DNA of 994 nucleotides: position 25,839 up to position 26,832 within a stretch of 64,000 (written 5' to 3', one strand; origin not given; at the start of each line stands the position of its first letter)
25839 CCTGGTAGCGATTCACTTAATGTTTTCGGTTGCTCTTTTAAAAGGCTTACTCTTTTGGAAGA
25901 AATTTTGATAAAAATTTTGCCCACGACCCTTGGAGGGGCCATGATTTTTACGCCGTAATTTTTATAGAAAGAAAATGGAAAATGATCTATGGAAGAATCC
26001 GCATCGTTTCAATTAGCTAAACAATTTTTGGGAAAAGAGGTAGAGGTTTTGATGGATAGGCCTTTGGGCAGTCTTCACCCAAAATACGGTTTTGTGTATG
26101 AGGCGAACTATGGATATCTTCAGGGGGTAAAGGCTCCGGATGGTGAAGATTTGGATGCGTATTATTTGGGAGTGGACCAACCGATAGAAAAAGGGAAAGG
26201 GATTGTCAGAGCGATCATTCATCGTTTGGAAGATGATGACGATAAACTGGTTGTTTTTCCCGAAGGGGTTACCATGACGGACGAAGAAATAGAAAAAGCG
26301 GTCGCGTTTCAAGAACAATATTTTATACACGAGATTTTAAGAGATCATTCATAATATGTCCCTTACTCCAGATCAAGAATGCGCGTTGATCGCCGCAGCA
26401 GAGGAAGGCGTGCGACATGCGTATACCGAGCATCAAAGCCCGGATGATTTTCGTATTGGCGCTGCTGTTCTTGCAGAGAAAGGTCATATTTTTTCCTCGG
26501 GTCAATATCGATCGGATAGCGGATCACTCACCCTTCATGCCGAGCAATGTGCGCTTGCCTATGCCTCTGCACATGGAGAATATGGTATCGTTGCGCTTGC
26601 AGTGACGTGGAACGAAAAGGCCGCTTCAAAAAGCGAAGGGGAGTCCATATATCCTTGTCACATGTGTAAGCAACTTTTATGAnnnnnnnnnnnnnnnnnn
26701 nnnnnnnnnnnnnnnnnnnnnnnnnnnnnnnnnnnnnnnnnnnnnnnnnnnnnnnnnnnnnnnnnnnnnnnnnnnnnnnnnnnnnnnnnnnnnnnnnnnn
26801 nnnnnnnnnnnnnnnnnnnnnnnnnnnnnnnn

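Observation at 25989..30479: Compact co-directional operon of nucleotide-processing and house-cleaning genes with two DUF proteins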

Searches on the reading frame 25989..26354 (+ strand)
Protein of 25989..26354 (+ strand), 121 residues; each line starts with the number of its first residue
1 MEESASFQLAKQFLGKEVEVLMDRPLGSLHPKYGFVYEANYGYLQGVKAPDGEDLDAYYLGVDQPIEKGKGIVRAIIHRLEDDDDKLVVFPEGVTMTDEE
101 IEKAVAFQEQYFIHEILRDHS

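Call 3: search_protein_families(library=pfam, proteins=[window:25989-26354:+], max_evalue=0.1)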
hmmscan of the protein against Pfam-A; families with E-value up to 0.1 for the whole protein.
window:25989-26354:+ (121 aa): 2 families
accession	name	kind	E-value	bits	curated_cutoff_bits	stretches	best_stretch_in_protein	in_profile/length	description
PF00719.24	Pyrophosphatase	-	0.0053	17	23.5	1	35-88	32-89/153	Inorganic pyrophosphatase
PF18823.6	InPase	-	0.066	13.5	26.8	1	38-59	46-67/135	Inorganic Pyrophosphatase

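Call 8: search_protein_families(library=ncbifam, proteins=[window:25989-26354:+], max_evalue=0.1)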
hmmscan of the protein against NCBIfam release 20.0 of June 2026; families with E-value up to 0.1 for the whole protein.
window:25989-26354:+ (121 aa): 2 families
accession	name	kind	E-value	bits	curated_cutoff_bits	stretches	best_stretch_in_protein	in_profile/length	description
NF002959.0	PRK03624.1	equivalog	0.059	13.1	124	1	56-82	74-99/147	GNAT family acetyltransferase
NF002578.0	PRK02230.1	equivalog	0.075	12.5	246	1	34-60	38-64/185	inorganic pyrophosphatase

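Call 9: search_protein_families(library=padloc, proteins=[window:25989-26354:+], max_evalue=0.1)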
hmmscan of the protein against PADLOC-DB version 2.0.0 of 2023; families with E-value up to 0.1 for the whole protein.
window:25989-26354:+ (121 aa): 0 families

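Call 10: search_protein_families(library=phrogs, proteins=[window:25989-26354:+], max_evalue=0.01)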
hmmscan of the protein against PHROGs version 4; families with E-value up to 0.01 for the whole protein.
window:25989-26354:+ (121 aa): 0 families

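Call 14: search_solved_structures(query=window:25989-26354:+, max_evalue=10)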
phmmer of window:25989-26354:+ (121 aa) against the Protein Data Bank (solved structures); distinct sequences matched with E-value up to 10: 16.
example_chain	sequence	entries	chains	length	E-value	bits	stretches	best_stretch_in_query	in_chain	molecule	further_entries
3i4q_A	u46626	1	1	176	0.045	17.5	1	31-91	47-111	APC40078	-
4agu_A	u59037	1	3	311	0.057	17.1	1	21-78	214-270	CYCLIN-DEPENDENT KINASE-LIKE 1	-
2pdo_A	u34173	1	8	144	0.1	16.3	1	49-82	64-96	Acetyltransferase ypeA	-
4qus_A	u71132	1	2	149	0.11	16.3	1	49-82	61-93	Acetyltransferase YpeA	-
4qvt_A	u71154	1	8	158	0.12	16.1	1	49-82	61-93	Acetyltransferase YpeA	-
6k21_A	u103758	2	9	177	0.16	15.7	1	34-85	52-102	Inorganic pyrophosphatase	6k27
6ki8_A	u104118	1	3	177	0.16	15.7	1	34-85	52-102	Inorganic pyrophosphatase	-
6ki7_A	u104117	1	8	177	0.18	15.5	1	34-85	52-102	Inorganic pyrophosphatase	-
4xel_A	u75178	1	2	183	0.22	15.3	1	35-91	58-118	Inorganic pyrophosphatase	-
2uxs_A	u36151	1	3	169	0.3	14.8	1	35-98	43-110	INORGANIC PYROPHOSPHATASE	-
4z70_A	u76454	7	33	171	0.31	14.8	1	35-98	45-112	Inorganic pyrophosphatase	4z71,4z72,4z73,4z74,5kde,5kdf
1wcf_A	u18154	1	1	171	0.31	14.8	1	35-98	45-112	INORGANIC PYROPHOSPHATASE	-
1sxv_A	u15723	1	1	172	0.31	14.8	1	35-98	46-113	Inorganic pyrophosphatase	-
3tr4_A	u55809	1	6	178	0.37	14.5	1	17-83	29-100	Inorganic pyrophosphatase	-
1ygz_A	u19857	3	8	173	0.46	14.2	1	33-91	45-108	Inorganic pyrophosphatase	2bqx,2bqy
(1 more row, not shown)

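Call 44: search_protein_representatives(protein=window:25989-26354:+)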
Query: 121 residues. Proteins with E-value up to 0.001 (for the whole library): 1581; up to 1e-10: 894; up to 1e-30: 26. The best 150 are listed.
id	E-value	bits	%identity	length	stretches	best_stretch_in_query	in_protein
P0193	1.2e-45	171.0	64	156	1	2-118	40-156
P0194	3.5e-40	153.4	57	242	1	3-118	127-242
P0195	6.1e-39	149.4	59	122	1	4-119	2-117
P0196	2.5e-38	147.4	62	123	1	5-118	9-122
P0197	2.7e-36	140.9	58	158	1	9-120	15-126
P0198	9.7e-36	139.0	61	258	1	12-118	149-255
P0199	1.5e-35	138.4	54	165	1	5-120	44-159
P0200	8.2e-35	136.1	56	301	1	4-118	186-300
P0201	2.9e-34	134.3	54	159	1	8-118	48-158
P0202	6.7e-34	133.1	56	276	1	4-118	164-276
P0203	8.8e-33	129.5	53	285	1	8-118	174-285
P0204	2.2e-32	128.2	58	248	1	10-114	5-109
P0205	2.6e-32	128.0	53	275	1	10-116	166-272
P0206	3.1e-32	127.7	53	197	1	2-118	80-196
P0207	4.9e-32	127.1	47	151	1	3-119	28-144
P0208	5.4e-32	127.0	52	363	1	6-114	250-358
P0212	2.1e-31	125.0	54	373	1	11-117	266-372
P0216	6.2e-31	123.5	57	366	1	10-116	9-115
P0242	7.2e-29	116.9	54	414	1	12-119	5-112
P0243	8.0e-29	116.7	54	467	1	11-119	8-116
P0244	8.3e-29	116.7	53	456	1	10-118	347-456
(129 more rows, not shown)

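Call 46: search_protein_families(library=pfam, proteins=[P0194, P0198, P0200, P0204, P0208, P0212, P0216, P0242, P0243, P0244], max_evalue=0.001)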
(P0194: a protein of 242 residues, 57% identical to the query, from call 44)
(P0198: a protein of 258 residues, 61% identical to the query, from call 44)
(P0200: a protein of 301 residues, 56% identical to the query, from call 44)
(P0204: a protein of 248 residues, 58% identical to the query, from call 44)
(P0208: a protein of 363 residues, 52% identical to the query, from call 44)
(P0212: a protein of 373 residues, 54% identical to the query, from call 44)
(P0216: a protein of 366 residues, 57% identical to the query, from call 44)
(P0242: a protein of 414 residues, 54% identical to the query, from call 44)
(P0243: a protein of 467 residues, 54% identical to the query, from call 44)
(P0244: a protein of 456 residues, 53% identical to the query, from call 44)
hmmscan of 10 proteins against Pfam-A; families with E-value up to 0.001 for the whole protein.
P0194 (242 aa): 1 family
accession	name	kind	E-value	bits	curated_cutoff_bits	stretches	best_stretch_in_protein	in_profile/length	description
PF00719.24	Pyrophosphatase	-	9.7e-07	29.2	23.5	1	157-224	30-100/153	Inorganic pyrophosphatase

P0198 (258 aa): 2 families
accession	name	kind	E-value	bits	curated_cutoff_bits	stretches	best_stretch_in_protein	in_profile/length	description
PF00293.34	NUDIX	-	5.2e-13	49.6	21.1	1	22-101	17-102/134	NUDIX domain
PF00719.24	Pyrophosphatase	-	2.4e-06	27.9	23.5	1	171-234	31-98/153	Inorganic pyrophosphatase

P0200 (301 aa): 3 families
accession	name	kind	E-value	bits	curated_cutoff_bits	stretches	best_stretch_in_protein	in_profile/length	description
PF02834.22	LigT_PEase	-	2.8e-21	75.9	23.3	1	9-92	3-86/87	LigT like Phosphoesterase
PF13563.12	2_5_RNA_ligase2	-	1.5e-13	51.5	27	1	24-167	9-150/152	2'-5' RNA ligase superfamily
PF00719.24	Pyrophosphatase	-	1.2e-05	25.6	23.5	1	216-277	31-96/153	Inorganic pyrophosphatase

P0204 (248 aa): 3 families
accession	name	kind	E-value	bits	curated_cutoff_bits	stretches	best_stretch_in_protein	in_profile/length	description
PF00293.34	NUDIX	-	4.1e-17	62.9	21.1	1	122-227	6-122/134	NUDIX domain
PF00719.24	Pyrophosphatase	-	4.4e-09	36.8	23.5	1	29-90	31-96/153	Inorganic pyrophosphatase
PF14815.12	NUDIX_4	-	1.3e-07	31.8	35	1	123-228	3-103/113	NUDIX domain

P0208 (363 aa): 2 families
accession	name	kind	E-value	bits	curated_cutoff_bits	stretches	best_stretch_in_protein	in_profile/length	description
PF08012.16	DUF1702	-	1.1e-34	120.3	25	1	28-244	54-281/319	Protein of unknown function (DUF1702)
PF00719.24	Pyrophosphatase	-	1.5e-08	35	23.5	1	278-356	31-112/153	Inorganic pyrophosphatase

P0212 (373 aa): 2 families
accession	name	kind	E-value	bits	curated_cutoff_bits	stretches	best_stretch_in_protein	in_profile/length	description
PF00293.34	NUDIX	-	5.6e-18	65.7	21.1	1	4-115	5-122/134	NUDIX domain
PF00719.24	Pyrophosphatase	-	3.5e-08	33.8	23.5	1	290-369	32-114/153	Inorganic pyrophosphatase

P0216 (366 aa): 12 families
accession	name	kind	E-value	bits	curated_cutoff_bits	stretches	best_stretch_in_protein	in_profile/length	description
PF13649.12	Methyltransf_25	-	1.6e-16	61.2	27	1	160-252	1-97/97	Methyltransferase domain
PF08241.18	Methyltransf_11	-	4.5e-14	53.3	21.2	1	161-256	1-95/95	Methyltransferase domain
PF13489.12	Methyltransf_23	-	2e-13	50.8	27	1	154-289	20-132/164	Methyltransferase domain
PF08242.18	Methyltransf_12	-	1.8e-12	48.3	30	1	161-254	1-98/98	Methyltransferase domain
PF13847.12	Methyltransf_31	-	3.1e-12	46.8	27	1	156-274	3-127/145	Methyltransferase domain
PF00719.24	Pyrophosphatase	-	2.2e-09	37.7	23.5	1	34-113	32-114/153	Inorganic pyrophosphatase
PF01135.25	PCMT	-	6.9e-07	29.7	20.3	1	121-201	38-121/210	Protein-L-isoaspartate(D-aspartate) O-methyltransferase (PCMT)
PF02353.26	CMAS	-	5.1e-06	26.4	27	1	148-267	54-175/273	Mycolic acid cyclopropane synthetase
PF05175.20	MTS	-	2.3e-05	24.5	23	1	145-254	20-136/170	Methyltransferase small domain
PF01209.24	Ubie_methyltran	-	5.2e-05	23.1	20.1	1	154-255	45-150/233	ubiE/COQ5 methyltransferase family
PF06325.19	PrmA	-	0.00081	19.4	22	0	156-200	161-206/296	Ribosomal protein L11 methyltransferase (PrmA)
PF07021.18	MetW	-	0.00093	19.3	21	0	153-228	9-86/193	Methionine biosynthesis protein MetW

P0242 (414 aa): 3 families
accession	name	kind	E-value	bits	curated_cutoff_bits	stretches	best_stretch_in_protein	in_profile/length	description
PF00293.34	NUDIX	-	3e-36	124.8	21.1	2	281-392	5-122/134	NUDIX domain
PF14815.12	NUDIX_4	-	1.3e-10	41.5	35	1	123-194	2-71/113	NUDIX domain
PF00719.24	Pyrophosphatase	-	4.5e-09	36.7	23.5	1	27-103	31-110/153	Inorganic pyrophosphatase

P0243 (467 aa): 2 families
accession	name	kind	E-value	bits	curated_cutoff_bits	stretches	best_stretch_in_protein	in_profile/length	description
PF00155.27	Aminotran_1_2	-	2.1e-53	182.2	19.7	1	122-466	2-350/361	Aminotransferase class I and II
PF00719.24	Pyrophosphatase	-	1.6e-07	31.7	23.5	1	31-108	31-111/153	Inorganic pyrophosphatase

P0244 (456 aa): 1 family
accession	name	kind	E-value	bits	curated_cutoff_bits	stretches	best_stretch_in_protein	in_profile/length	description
PF13310.11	Virulence_RhuM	-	2.2e-99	332.3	33.7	1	68-316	4-247/252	Virulence protein RhuM family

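Call 79: search_solved_structures(query=A6, max_evalue=0.01, show_alignments=2)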
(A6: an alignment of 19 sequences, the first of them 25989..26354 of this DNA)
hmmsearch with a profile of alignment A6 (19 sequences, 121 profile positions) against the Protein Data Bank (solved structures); distinct sequences matched with E-value up to 0.01: 36.
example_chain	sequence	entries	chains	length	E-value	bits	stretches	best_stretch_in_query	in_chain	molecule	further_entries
3d53_A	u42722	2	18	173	2.2e-08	37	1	35-111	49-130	Inorganic pyrophosphatase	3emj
3d63_A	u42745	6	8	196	7.6e-08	35.2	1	34-96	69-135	Inorganic pyrophosphatase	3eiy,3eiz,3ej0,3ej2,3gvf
5tea_A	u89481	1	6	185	4.7e-07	32.7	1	37-95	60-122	Inorganic pyrophosphatase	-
4xel_A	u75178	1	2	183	5e-07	32.6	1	36-95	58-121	Inorganic pyrophosphatase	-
6n1c_A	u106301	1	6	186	8.9e-07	31.8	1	33-93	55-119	Inorganic pyrophosphatase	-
3i4q_A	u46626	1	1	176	2.1e-06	30.6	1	35-95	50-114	APC40078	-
1qez_A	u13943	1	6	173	2.4e-06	30.4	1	35-96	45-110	PROTEIN (INORGANIC PYROPHOSPHATASE)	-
1ygz_A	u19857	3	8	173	3.6e-06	29.8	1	37-94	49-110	Inorganic pyrophosphatase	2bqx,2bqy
6k21_A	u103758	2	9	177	4.7e-06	29.5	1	35-95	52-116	Inorganic pyrophosphatase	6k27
6ki7_A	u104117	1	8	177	4.7e-06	29.4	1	35-95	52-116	Inorganic pyrophosphatase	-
6ki8_A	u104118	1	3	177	4.9e-06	29.4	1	35-95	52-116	Inorganic pyrophosphatase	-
1i40_A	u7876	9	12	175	2e-05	27.4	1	35-98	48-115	INORGANIC PYROPHOSPHATASE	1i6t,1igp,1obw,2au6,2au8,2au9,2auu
2au7_A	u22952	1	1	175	2.1e-05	27.3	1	35-98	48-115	Inorganic pyrophosphatase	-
1faj_A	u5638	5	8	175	2.3e-05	27.2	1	35-98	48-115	SOLUBLE INORGANIC PYROPHOSPHATASE | INORGANIC PYROPHOSPHATASE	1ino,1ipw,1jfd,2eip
4um4_A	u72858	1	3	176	2.3e-05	27.2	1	35-98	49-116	INORGANIC PYROPHOSPHATASE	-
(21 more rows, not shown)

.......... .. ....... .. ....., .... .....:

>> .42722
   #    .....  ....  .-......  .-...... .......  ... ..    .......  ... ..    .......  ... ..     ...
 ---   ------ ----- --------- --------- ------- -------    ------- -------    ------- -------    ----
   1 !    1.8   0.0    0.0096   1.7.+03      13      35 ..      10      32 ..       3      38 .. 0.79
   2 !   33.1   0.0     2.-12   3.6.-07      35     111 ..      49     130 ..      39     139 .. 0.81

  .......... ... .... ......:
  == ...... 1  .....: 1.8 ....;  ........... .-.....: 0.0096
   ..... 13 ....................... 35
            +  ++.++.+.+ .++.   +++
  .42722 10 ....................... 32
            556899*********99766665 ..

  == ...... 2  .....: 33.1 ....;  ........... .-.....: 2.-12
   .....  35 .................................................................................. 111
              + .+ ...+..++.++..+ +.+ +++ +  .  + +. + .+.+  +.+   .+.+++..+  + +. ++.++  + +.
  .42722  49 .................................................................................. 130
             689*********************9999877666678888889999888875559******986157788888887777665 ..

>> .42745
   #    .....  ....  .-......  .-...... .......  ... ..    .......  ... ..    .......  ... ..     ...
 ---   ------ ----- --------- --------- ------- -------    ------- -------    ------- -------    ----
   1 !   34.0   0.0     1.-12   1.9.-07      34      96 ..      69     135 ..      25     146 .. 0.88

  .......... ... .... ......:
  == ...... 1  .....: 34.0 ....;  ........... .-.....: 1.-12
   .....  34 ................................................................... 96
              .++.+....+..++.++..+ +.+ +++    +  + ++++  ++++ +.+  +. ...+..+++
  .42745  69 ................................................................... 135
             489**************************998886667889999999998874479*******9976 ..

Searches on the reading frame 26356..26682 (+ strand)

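Call 3: search_protein_families(library=pfam, proteins=[window:26356-26682:+], max_evalue=0.1)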
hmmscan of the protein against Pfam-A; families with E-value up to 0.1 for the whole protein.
window:26356-26682:+ (108 aa): 1 family
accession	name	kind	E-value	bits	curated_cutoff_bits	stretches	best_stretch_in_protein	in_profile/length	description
PF00383.29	dCMP_cyt_deam_1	-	1.7e-09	37.9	25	1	21-108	17-90/102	Cytidine and deoxycytidylate deaminase zinc-binding region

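Call 8: search_protein_families(library=ncbifam, proteins=[window:26356-26682:+], max_evalue=0.1)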
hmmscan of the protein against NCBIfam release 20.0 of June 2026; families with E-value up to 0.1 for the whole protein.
window:26356-26682:+ (108 aa): 8 families
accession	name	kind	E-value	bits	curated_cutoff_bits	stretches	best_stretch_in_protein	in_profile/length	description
TIGR01354.1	cyt_deam_tetra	equivalog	2e-09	37.8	113.65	1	11-108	3-89/126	cytidine deaminase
NF004064.0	PRK05578.1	equivalog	9.3e-09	35.4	74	1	10-108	8-96/130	cytidine deaminase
NF005314.0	PRK06848.1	equivalog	1.7e-08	34.6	131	1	6-108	5-104/139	cytidine deaminase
NF009076.0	PRK12411.1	equivalog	1.8e-07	31.2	216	1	10-107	5-92/132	cytidine deaminase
TIGR01355.1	cyt_deam_dimer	equivalog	2.2e-06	27.1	275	1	22-108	32-108/283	cytidine deaminase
NF006537.0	PRK09027.1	equivalog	0.00025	20.5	153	1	31-84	70-125/295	cytidine deaminase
NF006772.0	PRK09290.2-1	subfamily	0.042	12.6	424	1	9-45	378-414/430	allantoate amidohydrolase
NF006155.0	PRK08298.1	equivalog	0.059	13.4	129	1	24-106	15-94/136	cytidine deaminase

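Call 9: search_protein_families(library=padloc, proteins=[window:26356-26682:+], max_evalue=0.1)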
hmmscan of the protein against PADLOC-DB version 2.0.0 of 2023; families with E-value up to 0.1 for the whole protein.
window:26356-26682:+ (108 aa): 0 families

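Call 10: search_protein_families(library=phrogs, proteins=[window:26356-26682:+], max_evalue=0.01)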
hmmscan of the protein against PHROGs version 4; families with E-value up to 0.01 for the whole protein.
window:26356-26682:+ (108 aa): 0 families
